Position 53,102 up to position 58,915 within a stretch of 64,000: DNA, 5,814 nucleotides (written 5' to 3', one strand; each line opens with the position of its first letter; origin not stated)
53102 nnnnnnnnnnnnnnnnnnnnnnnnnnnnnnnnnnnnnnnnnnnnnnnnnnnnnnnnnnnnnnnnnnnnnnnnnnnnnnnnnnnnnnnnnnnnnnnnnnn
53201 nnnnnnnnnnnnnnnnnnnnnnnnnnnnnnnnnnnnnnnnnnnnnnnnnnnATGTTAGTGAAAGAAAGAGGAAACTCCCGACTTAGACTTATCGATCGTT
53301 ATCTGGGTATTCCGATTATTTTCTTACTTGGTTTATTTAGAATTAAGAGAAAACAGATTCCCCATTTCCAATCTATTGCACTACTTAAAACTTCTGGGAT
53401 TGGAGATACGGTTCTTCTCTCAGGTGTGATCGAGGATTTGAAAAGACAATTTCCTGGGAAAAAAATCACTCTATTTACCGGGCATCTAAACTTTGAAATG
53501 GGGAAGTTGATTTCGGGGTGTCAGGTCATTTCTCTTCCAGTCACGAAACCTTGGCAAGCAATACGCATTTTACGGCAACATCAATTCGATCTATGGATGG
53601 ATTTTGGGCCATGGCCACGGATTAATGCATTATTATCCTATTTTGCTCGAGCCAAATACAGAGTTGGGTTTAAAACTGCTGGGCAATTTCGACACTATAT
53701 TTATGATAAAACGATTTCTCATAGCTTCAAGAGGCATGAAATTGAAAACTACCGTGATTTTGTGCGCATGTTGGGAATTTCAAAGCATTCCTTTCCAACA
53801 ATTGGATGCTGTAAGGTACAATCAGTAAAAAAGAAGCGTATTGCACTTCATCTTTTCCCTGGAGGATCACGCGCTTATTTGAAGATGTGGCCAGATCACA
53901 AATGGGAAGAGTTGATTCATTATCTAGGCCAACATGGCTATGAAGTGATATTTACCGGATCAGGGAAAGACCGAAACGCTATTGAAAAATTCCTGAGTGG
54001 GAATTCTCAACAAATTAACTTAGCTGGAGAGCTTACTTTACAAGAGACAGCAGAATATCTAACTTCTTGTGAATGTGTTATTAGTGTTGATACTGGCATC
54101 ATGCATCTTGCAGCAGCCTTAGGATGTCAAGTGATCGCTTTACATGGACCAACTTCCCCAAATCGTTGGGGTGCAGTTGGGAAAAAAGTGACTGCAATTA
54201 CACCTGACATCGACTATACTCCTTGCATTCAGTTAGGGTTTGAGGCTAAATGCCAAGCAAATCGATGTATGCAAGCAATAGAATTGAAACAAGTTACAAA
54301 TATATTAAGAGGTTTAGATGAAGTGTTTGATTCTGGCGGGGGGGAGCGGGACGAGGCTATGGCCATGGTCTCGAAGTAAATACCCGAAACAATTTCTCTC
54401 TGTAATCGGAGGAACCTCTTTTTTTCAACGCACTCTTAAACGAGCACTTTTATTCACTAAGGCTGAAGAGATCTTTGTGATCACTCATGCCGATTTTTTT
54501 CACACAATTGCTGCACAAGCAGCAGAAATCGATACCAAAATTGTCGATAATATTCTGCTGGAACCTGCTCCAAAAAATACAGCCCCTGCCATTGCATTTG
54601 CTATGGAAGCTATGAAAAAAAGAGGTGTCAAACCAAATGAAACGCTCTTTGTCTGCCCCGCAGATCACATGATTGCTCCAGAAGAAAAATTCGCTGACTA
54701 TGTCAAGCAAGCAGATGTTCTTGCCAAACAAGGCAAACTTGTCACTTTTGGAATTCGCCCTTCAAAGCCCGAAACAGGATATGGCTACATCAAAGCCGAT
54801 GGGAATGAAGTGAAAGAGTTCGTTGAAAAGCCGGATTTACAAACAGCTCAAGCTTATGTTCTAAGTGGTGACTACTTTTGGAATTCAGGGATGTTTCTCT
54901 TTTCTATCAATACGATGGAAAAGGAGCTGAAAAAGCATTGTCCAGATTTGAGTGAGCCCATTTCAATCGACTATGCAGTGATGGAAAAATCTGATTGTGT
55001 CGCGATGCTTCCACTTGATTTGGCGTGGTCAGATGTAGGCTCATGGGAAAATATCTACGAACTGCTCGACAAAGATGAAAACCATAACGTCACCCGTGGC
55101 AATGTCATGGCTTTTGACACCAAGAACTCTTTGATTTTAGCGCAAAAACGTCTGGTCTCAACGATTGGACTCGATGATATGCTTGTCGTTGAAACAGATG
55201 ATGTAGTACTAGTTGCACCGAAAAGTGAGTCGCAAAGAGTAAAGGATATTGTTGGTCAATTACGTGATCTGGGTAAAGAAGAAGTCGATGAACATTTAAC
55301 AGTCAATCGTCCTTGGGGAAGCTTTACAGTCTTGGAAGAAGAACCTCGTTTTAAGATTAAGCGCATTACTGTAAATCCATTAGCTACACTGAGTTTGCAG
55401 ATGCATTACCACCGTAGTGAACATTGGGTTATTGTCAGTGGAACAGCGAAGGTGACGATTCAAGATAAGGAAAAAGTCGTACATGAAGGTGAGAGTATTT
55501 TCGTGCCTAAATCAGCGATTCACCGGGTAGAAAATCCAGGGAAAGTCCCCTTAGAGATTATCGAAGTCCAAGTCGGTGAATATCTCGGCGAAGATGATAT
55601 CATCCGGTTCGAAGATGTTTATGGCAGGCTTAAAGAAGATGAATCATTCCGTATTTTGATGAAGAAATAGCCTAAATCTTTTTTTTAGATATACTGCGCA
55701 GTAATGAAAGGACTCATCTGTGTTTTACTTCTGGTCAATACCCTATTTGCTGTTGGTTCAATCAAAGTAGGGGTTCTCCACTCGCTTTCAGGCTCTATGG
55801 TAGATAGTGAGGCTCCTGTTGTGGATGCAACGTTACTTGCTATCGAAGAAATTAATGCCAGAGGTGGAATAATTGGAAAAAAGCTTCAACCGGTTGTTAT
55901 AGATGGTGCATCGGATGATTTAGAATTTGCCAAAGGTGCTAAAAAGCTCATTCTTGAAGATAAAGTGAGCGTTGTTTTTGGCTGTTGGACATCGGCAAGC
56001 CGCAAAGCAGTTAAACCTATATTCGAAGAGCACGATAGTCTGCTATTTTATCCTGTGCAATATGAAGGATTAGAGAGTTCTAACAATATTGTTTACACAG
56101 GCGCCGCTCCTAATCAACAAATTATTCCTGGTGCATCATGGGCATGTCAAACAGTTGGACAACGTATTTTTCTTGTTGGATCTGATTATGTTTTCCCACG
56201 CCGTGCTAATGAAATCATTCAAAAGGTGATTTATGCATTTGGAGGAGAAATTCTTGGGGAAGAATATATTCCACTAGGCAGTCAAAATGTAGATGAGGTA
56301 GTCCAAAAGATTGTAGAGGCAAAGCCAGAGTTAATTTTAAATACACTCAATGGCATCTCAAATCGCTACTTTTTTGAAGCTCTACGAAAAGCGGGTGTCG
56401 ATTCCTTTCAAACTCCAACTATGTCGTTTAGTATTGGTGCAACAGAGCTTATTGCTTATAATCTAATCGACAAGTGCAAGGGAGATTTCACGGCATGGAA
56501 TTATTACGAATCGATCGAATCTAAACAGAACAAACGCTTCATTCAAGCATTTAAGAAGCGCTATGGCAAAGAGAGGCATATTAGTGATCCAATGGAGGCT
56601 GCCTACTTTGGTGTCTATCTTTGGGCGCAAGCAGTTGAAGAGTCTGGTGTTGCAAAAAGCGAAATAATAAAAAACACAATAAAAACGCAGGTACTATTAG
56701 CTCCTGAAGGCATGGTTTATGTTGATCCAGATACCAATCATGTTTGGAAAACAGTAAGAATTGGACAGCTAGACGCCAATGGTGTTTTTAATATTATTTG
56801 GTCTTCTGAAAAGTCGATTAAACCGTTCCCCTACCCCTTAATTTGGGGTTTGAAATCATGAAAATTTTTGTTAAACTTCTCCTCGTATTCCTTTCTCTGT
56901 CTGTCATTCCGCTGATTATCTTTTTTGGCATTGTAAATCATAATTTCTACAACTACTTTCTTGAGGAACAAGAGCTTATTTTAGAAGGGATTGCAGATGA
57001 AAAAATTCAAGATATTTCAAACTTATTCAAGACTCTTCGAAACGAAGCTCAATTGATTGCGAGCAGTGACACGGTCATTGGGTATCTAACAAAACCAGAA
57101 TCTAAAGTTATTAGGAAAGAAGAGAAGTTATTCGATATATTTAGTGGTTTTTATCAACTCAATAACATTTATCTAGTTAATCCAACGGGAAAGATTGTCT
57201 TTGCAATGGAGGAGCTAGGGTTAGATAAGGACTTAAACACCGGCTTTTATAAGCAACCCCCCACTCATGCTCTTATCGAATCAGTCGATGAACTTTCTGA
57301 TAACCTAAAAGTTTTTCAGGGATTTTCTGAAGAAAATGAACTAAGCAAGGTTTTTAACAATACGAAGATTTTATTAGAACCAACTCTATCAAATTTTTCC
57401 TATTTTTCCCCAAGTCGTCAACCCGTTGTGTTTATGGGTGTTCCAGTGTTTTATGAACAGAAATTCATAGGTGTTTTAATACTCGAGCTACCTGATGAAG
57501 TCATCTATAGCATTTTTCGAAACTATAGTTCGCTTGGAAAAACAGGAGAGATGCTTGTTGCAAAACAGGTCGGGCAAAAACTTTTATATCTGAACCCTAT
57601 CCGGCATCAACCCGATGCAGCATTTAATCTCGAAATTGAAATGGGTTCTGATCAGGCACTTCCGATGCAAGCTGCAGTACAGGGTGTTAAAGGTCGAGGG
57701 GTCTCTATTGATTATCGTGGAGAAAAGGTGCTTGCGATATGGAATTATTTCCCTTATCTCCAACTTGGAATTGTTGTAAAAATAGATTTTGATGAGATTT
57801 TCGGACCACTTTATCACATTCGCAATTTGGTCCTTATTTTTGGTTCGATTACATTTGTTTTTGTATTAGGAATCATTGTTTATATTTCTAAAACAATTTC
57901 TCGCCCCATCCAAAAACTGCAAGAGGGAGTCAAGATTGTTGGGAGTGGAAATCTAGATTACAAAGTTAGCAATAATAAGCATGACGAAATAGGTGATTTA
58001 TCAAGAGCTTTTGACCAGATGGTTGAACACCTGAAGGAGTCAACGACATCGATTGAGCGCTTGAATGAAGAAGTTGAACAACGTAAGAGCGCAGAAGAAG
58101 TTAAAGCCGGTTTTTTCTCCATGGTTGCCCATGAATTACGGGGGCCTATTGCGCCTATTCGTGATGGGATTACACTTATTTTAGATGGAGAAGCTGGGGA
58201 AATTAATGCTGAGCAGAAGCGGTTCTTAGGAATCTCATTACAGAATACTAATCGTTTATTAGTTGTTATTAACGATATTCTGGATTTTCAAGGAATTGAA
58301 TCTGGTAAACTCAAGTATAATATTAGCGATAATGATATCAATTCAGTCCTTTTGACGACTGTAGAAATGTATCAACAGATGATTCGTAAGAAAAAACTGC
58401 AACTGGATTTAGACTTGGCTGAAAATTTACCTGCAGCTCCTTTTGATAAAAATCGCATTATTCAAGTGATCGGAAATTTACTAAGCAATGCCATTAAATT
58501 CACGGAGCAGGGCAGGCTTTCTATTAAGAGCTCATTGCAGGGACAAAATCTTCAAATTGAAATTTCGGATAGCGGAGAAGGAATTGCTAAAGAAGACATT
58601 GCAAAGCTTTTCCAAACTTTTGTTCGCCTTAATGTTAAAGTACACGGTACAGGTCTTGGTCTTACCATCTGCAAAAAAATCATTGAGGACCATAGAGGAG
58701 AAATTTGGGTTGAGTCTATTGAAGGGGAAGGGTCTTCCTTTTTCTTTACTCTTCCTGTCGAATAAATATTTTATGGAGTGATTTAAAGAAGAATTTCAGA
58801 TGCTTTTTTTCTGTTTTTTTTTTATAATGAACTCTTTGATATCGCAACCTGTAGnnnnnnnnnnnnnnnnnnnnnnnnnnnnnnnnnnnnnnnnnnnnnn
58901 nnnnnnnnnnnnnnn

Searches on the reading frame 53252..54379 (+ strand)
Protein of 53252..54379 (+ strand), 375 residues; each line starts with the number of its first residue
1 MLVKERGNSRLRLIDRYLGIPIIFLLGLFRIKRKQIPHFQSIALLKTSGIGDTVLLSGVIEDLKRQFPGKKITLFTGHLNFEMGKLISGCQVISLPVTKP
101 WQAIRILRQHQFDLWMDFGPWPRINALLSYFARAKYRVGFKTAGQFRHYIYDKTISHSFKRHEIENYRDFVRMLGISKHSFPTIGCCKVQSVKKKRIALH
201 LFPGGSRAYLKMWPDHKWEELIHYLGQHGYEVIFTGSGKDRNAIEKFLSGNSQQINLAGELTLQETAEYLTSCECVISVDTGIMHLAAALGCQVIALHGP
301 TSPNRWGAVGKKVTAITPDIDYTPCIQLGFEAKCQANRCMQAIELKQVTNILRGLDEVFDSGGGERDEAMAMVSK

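Call 43: search_protein_families(library=ncbifam, max_evalue=1e-25, proteins=[window:53252-54379:+])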
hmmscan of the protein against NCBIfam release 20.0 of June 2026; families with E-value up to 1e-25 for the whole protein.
window:53252-54379:+ (375 aa): 2 families
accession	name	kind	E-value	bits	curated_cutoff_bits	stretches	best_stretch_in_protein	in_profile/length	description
TIGR02195.1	heptsyl_trn_II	equivalog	2.2e-27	96.1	134.6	1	95-355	63-337/339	lipopolysaccharide heptosyltransferase II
TIGR02193.1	heptsyl_trn_I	equivalog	3.1e-27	95.7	185.3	0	97-331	70-304/320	lipopolysaccharide heptosyltransferase I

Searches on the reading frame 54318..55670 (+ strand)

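Call 43: search_protein_families(library=ncbifam, max_evalue=1e-25, proteins=[window:54318-55670:+])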
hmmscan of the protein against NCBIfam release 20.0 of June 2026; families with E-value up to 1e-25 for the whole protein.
window:54318-55670:+ (450 aa): 2 families
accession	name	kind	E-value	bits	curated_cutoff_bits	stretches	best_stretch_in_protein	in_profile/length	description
TIGR01479.1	GMP_PMI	equivalog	1.4e-161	538.4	372.95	2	215-437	245-467/467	mannose-1-phosphate guanylyltransferase/mannose-6-phosphate isomerase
NF012004.0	PRK15460.1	equivalog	1.2e-133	446.3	859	2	216-438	256-478/478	mannose-1-phosphate guanyltransferase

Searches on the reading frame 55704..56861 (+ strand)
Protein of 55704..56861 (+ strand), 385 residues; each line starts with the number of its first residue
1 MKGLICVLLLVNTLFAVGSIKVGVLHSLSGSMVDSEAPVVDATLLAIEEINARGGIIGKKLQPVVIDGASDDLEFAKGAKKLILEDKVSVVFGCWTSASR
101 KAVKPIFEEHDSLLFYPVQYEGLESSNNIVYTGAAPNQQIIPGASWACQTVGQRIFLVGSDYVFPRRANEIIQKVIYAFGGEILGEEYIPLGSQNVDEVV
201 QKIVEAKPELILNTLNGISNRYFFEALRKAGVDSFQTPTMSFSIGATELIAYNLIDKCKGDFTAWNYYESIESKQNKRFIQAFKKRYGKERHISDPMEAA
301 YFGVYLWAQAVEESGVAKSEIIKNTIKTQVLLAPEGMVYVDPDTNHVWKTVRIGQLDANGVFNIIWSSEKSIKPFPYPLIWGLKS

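Call 43: search_protein_families(library=ncbifam, max_evalue=1e-25, proteins=[window:55704-56861:+])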
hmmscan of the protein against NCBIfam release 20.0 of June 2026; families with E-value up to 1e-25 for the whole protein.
window:55704-56861:+ (385 aa): 2 families
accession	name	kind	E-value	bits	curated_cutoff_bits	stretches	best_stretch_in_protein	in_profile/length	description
TIGR03407.1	urea_ABC_UrtA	exception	7.8e-135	449.4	492.75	1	20-377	1-360/361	urea ABC transporter substrate-binding protein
TIGR03669.1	urea_ABC_arch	equivalog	1.4e-67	228.3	494.8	1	20-365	1-345/375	urea ABC transporter substrate-binding protein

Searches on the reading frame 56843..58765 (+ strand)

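Call 43: search_protein_families(library=ncbifam, max_evalue=1e-25, proteins=[window:56843-58765:+])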
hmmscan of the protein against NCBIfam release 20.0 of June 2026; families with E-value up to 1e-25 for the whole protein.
window:56843-58765:+ (640 aa): 36 families (the best 25 are shown)
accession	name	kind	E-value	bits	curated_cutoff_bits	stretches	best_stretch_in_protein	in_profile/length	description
NF033092.0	HK_WalK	equivalog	3.8e-60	204.1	725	1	411-639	363-594/594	cell wall metabolism sensor histidine kinase WalK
TIGR02956.1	TMAO_torS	equivalog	2.1e-58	198.3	676.5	1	405-639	441-682/967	TMAO reductase system sensor histidine kinase/response regulator TorS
NF011874.0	PRK15347.1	equivalog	3e-52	177.8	852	1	338-639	306-614/921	two component system sensor kinase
NF046044.1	PnpS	equivalog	2.8e-51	174.8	400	1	410-638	159-390/390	two-component system histidine kinase PnpS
NF045911.1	TCSHisKinNblS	equivalog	1.7e-47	162.1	1000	1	417-639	384-620/621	two-component system sensor histidine kinase NblS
NF006800.0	PRK09303.1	equivalog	1.2e-44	152.8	342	1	401-639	131-377/383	histidine kinase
NF047874.1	MASE3_PAS_HK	subfamily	3.1e-42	145.2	560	1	401-639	378-625/655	MASE3 domain-containing sensor histidine kinase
NF008543.0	PRK11466.1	equivalog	5.5e-42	143.6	982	1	383-639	402-662/914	TMAO reductase system sensor histidine kinase/response regulator TorS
NF040691.1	MtrAB_MtrB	equivalog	1.1e-41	143.4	450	1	325-639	185-492/507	MtrAB system histidine kinase MtrB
NF008318.0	PRK11107.1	equivalog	2.3e-41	141.8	890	1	380-639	230-518/920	two-component sensor histidine kinase BarA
NF008099.0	PRK10841.1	equivalog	8.3e-41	139.7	920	1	407-639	456-690/949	two-component system sensor histidine kinase RcsC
NF008468.0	PRK11360.1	equivalog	1.9e-40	138.9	646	1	425-639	400-608/616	two-component system sensor histidine kinase AtoS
NF041947.1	LuxQ_Vibrio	equivalog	7.7e-40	136.5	1200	1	404-640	452-697/843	quorum-sensing autoinducer 2 sensor kinase/phosphatase LuxQ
NF041210.1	his_kin_PieS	equivalog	4.5e-39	134.7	850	1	332-639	173-470/474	two component system sensor histidine kinase PieS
TIGR02966.1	phoR_proteo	equivalog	7.1e-39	133.7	334.2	1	409-636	102-332/333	phosphate regulon sensor histidine kinase PhoR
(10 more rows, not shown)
